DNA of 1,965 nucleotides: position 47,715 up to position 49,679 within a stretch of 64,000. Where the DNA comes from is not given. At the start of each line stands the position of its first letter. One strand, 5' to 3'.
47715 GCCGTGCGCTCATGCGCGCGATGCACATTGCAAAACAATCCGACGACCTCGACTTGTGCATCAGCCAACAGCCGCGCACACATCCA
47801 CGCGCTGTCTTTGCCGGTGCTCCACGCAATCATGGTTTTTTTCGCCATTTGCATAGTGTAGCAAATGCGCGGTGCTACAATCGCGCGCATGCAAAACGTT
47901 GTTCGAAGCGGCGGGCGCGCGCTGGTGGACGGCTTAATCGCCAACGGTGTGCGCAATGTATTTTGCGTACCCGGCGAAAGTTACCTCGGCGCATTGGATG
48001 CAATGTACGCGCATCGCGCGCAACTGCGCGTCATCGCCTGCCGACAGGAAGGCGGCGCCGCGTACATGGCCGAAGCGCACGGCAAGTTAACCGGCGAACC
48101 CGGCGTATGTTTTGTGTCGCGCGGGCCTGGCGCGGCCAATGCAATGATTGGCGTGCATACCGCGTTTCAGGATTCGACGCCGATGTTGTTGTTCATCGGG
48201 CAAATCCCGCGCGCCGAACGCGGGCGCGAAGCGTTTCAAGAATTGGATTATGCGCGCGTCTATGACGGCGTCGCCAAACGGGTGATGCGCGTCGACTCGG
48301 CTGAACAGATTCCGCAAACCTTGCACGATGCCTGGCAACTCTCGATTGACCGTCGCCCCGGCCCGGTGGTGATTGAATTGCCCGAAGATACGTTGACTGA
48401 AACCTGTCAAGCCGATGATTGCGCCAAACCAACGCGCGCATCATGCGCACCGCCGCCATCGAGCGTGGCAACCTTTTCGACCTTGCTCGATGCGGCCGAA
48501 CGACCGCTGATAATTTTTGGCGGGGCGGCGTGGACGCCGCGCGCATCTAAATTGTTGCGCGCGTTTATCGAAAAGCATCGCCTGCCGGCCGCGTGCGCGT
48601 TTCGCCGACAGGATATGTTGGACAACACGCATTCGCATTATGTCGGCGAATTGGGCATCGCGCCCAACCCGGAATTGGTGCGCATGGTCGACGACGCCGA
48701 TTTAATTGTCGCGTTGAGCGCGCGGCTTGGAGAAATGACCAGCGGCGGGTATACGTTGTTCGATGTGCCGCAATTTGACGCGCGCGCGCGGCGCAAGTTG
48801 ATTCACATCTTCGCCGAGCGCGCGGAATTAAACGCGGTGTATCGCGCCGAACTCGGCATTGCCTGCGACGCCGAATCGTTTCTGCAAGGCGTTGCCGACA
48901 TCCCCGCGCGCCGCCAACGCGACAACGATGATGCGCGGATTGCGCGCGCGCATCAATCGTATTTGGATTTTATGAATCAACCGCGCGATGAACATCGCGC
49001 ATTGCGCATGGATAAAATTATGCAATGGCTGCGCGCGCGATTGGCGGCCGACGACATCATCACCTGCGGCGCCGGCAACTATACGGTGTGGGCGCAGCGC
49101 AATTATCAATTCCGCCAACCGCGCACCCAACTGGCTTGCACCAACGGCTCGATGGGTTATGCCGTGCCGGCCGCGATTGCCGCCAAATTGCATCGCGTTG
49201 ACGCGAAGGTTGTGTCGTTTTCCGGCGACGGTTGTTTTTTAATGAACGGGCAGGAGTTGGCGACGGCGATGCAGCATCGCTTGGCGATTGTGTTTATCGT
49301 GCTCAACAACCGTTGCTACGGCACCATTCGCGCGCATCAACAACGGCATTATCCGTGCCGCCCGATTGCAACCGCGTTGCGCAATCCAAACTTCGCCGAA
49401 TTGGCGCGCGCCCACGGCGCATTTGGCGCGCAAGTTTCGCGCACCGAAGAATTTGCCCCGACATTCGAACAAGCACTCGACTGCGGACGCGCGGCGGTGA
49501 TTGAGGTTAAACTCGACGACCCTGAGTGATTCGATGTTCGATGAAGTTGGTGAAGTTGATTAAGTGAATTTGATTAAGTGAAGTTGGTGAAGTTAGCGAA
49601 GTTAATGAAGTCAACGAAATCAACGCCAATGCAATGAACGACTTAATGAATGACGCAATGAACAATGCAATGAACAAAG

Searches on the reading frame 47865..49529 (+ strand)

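Call 49: search_protein_families(library=pfam, proteins=[window:47865-49529:+], max_evalue=0.00001)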
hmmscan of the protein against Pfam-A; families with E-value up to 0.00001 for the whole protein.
window:47865-49529:+ (554 aa): 3 families
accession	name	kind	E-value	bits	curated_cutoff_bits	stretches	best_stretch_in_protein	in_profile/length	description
PF02775.26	TPP_enzyme_C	-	1.6e-45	155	21.9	1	402-548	1-151/151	Thiamine pyrophosphate enzyme, C-terminal TPP binding domain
PF02776.23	TPP_enzyme_N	-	5.1e-36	123.5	26.8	1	15-130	2-117/119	Thiamine pyrophosphate enzyme, N-terminal TPP binding domain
PF00205.28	TPP_enzyme_M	-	9.3e-28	97.1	30.4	1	206-341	6-135/137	Thiamine pyrophosphate enzyme, central domain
